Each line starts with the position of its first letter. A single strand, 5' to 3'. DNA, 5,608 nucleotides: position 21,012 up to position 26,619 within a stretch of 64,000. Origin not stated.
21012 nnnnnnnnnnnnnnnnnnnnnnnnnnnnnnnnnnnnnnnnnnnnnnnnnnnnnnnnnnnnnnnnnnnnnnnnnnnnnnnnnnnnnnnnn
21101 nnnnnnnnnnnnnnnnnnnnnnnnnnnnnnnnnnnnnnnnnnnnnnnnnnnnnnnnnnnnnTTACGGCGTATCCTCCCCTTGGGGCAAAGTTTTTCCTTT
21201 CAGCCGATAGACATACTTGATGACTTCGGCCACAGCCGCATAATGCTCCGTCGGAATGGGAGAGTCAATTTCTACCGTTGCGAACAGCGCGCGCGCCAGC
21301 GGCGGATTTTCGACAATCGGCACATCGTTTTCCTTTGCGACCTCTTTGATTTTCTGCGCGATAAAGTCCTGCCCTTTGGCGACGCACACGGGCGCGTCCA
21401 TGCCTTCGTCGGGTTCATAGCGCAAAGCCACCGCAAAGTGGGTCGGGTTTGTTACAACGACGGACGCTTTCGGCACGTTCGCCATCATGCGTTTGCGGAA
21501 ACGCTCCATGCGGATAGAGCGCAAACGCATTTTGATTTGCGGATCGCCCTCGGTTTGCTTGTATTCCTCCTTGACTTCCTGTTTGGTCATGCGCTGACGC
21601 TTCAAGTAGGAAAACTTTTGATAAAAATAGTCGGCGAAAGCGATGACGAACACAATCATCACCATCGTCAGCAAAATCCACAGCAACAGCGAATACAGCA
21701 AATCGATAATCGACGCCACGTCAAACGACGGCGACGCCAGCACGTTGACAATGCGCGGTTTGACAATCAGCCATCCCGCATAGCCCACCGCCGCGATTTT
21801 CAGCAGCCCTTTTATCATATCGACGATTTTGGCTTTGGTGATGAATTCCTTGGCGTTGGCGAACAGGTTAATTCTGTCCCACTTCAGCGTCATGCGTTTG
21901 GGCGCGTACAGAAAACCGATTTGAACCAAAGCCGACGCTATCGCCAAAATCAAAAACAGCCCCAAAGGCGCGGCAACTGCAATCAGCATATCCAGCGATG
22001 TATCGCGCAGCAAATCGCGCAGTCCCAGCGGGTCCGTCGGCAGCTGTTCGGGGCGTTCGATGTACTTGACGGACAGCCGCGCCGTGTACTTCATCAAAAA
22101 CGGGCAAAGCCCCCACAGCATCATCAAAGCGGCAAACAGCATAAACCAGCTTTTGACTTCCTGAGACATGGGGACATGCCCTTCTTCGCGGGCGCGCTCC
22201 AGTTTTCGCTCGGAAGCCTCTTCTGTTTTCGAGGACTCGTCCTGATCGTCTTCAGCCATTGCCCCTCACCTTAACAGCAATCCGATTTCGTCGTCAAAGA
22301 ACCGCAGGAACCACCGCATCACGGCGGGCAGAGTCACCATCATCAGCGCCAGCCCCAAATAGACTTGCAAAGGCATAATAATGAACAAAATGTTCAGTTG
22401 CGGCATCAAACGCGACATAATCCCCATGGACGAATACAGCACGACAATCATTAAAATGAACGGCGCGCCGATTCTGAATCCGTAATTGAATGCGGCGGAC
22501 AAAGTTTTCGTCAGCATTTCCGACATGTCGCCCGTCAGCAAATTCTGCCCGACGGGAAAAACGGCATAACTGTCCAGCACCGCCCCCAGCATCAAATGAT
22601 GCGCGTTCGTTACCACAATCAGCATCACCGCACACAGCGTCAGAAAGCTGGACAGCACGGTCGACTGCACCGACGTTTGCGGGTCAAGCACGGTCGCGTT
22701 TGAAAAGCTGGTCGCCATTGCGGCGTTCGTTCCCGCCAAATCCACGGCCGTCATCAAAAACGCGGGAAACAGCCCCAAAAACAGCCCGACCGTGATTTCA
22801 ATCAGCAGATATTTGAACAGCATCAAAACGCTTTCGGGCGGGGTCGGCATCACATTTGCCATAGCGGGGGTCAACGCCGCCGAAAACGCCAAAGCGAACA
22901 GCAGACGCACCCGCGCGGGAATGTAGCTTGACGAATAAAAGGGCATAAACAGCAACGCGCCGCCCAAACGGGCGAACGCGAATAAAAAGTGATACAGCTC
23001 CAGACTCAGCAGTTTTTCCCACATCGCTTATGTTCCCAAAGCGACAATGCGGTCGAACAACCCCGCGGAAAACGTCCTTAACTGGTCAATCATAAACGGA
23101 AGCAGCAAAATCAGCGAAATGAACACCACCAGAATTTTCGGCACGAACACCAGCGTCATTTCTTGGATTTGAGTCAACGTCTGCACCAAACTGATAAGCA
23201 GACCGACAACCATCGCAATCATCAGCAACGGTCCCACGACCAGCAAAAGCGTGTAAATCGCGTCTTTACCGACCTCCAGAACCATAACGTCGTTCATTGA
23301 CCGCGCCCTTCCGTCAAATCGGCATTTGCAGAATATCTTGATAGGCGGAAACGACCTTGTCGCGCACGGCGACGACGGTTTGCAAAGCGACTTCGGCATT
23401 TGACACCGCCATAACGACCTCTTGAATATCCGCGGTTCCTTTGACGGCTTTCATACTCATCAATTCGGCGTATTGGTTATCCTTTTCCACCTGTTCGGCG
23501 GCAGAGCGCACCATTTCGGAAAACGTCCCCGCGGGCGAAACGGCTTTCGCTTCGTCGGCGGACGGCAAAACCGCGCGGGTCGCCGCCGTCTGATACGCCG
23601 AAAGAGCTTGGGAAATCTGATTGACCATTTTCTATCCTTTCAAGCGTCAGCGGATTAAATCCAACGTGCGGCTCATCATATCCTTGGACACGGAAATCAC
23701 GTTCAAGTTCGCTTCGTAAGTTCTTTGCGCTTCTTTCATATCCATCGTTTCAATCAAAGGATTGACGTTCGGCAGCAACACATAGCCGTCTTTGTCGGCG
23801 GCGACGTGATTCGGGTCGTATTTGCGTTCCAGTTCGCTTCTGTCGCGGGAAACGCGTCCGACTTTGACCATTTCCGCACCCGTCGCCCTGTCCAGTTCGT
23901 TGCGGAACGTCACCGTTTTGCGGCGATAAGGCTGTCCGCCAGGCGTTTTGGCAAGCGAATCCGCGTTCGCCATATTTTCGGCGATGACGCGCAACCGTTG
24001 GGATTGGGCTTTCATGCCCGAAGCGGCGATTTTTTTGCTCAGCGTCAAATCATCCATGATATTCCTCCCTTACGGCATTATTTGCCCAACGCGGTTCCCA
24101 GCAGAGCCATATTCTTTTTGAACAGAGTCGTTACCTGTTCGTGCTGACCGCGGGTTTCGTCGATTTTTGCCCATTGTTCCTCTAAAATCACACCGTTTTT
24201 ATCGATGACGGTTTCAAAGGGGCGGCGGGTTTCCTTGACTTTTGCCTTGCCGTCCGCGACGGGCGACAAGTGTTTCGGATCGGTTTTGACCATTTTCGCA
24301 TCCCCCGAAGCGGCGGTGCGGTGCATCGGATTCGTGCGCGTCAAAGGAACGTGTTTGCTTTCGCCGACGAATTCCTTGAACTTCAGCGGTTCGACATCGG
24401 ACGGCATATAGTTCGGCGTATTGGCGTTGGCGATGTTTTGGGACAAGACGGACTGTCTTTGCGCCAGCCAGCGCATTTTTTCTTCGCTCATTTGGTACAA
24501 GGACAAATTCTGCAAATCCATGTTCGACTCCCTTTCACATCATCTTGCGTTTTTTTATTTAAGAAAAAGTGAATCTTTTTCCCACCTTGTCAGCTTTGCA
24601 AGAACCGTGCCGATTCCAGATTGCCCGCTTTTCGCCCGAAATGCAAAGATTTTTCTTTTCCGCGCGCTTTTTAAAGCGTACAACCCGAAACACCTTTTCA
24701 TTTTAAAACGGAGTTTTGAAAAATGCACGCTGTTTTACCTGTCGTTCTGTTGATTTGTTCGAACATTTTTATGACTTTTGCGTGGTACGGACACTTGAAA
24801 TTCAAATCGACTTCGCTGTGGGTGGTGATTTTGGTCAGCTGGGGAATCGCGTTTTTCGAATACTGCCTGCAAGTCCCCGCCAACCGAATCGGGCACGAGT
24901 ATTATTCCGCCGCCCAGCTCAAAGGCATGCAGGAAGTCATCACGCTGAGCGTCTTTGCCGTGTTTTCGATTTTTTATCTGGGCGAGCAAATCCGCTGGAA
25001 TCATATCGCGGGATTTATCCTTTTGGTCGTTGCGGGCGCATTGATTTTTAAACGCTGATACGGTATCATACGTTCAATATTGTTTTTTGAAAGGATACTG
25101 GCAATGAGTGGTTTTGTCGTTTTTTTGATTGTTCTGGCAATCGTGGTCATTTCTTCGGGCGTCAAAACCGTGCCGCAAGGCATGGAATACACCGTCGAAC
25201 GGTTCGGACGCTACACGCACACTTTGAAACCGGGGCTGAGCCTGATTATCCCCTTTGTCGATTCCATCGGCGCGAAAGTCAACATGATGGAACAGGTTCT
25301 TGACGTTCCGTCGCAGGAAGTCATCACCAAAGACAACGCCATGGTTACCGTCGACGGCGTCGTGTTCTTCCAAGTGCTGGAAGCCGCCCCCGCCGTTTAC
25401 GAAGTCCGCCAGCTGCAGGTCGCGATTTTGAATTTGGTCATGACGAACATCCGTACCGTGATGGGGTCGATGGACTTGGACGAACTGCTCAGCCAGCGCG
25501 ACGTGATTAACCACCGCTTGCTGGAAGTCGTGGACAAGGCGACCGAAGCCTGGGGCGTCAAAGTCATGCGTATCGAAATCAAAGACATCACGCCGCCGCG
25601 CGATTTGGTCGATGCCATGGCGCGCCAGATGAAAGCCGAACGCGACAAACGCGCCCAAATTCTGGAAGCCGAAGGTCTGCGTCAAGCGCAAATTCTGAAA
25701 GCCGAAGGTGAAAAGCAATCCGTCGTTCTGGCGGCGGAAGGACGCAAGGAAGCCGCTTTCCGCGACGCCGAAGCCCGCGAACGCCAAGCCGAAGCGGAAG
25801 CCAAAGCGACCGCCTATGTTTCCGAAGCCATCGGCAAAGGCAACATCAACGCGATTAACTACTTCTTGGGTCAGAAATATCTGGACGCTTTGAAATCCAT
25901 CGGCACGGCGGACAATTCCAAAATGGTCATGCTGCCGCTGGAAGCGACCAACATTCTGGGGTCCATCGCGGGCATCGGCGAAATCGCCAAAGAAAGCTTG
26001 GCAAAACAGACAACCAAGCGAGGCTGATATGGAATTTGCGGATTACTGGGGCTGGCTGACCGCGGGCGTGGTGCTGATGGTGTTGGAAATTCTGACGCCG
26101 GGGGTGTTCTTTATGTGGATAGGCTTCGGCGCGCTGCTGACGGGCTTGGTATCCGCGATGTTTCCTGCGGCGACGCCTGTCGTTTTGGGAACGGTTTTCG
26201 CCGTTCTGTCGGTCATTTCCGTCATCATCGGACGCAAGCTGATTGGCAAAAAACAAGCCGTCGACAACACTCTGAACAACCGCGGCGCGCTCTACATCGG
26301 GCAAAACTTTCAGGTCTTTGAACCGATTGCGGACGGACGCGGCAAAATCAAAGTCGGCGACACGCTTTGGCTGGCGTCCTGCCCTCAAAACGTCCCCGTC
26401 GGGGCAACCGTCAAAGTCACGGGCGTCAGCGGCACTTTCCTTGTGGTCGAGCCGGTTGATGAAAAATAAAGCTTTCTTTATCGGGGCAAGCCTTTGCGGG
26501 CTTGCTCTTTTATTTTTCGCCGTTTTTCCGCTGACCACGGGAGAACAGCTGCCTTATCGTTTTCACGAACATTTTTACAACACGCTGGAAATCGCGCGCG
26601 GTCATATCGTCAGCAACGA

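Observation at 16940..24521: Flagellar export operon continues without a gap into a soluble CckA-like hybrid kinase, cysQ and an HExxH-family gene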

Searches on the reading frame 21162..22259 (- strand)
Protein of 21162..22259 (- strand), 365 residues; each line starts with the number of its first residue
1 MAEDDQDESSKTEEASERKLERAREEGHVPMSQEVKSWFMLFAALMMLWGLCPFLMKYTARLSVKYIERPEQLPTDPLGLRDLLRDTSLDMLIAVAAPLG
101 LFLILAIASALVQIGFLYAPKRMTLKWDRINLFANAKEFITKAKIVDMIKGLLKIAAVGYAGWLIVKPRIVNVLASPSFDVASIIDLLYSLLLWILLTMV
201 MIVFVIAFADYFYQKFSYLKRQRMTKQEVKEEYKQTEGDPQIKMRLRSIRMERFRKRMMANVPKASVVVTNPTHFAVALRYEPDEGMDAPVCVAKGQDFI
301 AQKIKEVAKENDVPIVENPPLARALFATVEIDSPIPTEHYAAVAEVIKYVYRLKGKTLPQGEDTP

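Call 4: search_protein_families(library=pfam, proteins=[window:21162-22259:-], max_evalue=0.01)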
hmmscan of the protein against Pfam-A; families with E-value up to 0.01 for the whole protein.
window:21162-22259:- (365 aa): 2 families
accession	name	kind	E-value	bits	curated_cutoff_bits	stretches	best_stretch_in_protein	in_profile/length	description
PF01312.24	Bac_export_2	-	1.4e-118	396.5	24.4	1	10-350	2-335/335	FlhB HrpN YscU SpaS Family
PF09580.15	Spore_YhcN_YlaJ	-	0.0037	17.8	26.3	1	219-319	30-124/158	Sporulation lipoprotein YhcN/YlaJ (Spore_YhcN_YlaJ)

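Call 7: search_protein_families(library=ncbifam, proteins=[window:21162-22259:-], max_evalue=0.001)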
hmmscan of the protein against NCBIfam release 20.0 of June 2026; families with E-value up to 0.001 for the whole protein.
window:21162-22259:- (365 aa): 9 families
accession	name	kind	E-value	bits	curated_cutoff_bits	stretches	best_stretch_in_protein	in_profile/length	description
TIGR00328.1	flhB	equivalog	2e-112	375.8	349.25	1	10-356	2-347/348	flagellar biosynthesis protein FlhB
NF009411.0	PRK12772.1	equivalog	5.2e-89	299.3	739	1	9-356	263-609/610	fused FliR family export protein/FlhB family type III secretion system protein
TIGR01404.2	FlhB_rel_III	equivalog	4.5e-88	295.9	358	1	11-352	2-340/341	type III secretion system export apparatus subunit SctU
NF009117.0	PRK12468.1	equivalog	4.4e-67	226.5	712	1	1-354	1-351/386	flagellar biosynthesis protein FlhB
NF009364.0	PRK12721.1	equivalog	1.4e-64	218.5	381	1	9-353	2-343/352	EscU/YscU/HrcU family type III secretion system export apparatus switch protein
NF009412.0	PRK12773.1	equivalog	7.8e-54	182.9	886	1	8-348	300-640/649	flagellar biosynthesis protein FlhB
NF004950.0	PRK06298.1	equivalog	6e-52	176.9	434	1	10-358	3-349/360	type III secretion system protein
NF006017.0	PRK08156.1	equivalog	4.9e-37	128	394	1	9-350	2-335/367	EscU/YscU/HrcU family type III secretion system export apparatus switch protein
TIGR00789.1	flhB_rel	hypoth_equivalog_domain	8.9e-17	61.1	117.35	1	274-354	3-81/84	FlhB-like flagellar biosynthesis protein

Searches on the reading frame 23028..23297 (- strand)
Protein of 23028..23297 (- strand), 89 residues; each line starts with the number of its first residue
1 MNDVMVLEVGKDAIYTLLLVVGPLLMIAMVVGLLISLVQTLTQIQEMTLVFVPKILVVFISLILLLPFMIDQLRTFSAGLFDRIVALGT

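Call 4: search_protein_families(library=pfam, proteins=[window:23028-23297:-], max_evalue=0.01)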
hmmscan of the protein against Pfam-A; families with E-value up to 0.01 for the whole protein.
window:23028-23297:- (89 aa): 1 family
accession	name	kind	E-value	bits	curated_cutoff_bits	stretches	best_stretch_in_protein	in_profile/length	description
PF01313.24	Bac_export_3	-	1.4e-25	89.5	25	1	6-76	2-72/74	Bacterial export proteins, family 3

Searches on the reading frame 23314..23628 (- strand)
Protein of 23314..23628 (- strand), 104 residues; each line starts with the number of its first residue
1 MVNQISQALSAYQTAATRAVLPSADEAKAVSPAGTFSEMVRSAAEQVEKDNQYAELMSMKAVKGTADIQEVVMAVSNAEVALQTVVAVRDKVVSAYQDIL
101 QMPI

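Call 4: search_protein_families(library=pfam, proteins=[window:23314-23628:-], max_evalue=0.01)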
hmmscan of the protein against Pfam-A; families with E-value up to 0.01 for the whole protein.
window:23314-23628:- (104 aa): 1 family
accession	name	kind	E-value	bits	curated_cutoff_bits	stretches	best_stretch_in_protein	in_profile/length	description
PF02049.23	FliE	-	1.3e-20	73.8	22.4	1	25-104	9-89/89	Flagellar hook-basal body complex protein FliE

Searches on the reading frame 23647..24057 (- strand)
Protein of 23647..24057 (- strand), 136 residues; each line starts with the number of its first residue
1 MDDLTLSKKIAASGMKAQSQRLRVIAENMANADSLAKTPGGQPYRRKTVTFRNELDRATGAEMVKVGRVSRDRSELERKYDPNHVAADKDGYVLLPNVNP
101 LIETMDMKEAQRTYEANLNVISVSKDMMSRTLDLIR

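Call 4: search_protein_families(library=pfam, proteins=[window:23647-24057:-], max_evalue=0.01)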
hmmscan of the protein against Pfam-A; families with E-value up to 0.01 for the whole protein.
window:23647-24057:- (136 aa): 2 families
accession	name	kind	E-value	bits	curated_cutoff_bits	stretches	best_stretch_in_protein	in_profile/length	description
PF06429.18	Flg_bbr_C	-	2.2e-11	43.5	23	1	90-134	2-46/46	Flagellar basal body rod FlgEFG protein C-terminal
PF00460.25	Flg_bb_rod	-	2e-05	24.9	20.7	1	10-33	3-26/31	Flagella basal body rod protein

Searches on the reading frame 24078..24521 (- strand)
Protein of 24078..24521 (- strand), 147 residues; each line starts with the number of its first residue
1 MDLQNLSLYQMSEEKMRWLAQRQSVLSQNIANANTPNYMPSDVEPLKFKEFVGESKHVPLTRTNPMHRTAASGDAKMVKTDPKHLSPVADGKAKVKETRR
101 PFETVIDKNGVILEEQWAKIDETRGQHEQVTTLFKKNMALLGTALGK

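Call 4: search_protein_families(library=pfam, proteins=[window:24078-24521:-], max_evalue=0.01)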
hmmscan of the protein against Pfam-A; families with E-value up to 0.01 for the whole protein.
window:24078-24521:- (147 aa): 1 family
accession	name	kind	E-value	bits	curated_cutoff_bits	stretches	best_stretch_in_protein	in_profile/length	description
PF00460.25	Flg_bb_rod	-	4.1e-06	27.1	20.7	1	20-38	12-30/31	Flagella basal body rod protein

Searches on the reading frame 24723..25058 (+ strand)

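Call 40: search_protein_families(library=pfam, proteins=[window:24723-25058:+], max_evalue=0.0001)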
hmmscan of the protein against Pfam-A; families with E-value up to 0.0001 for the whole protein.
window:24723-25058:+ (111 aa): 1 family
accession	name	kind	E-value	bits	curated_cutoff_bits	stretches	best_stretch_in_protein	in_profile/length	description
PF04342.18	DMT_6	-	5.1e-48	162.1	25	1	6-109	1-104/104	Putative member of DMT superfamily (DUF486)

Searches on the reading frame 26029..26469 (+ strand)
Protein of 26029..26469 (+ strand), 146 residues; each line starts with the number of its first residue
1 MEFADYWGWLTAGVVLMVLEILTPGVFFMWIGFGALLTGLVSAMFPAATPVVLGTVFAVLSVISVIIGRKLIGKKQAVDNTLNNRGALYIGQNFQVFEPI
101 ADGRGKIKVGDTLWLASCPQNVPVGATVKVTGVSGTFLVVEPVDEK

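Call 40: search_protein_families(library=pfam, proteins=[window:26029-26469:+], max_evalue=0.0001)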
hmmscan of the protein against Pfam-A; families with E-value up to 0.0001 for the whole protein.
window:26029-26469:+ (146 aa): 1 family
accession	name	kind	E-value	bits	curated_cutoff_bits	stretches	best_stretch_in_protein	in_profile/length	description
PF01957.25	NfeD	-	3.1e-12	46.9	29.1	1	88-142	3-57/57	NfeD-like C-terminal, partner-binding domain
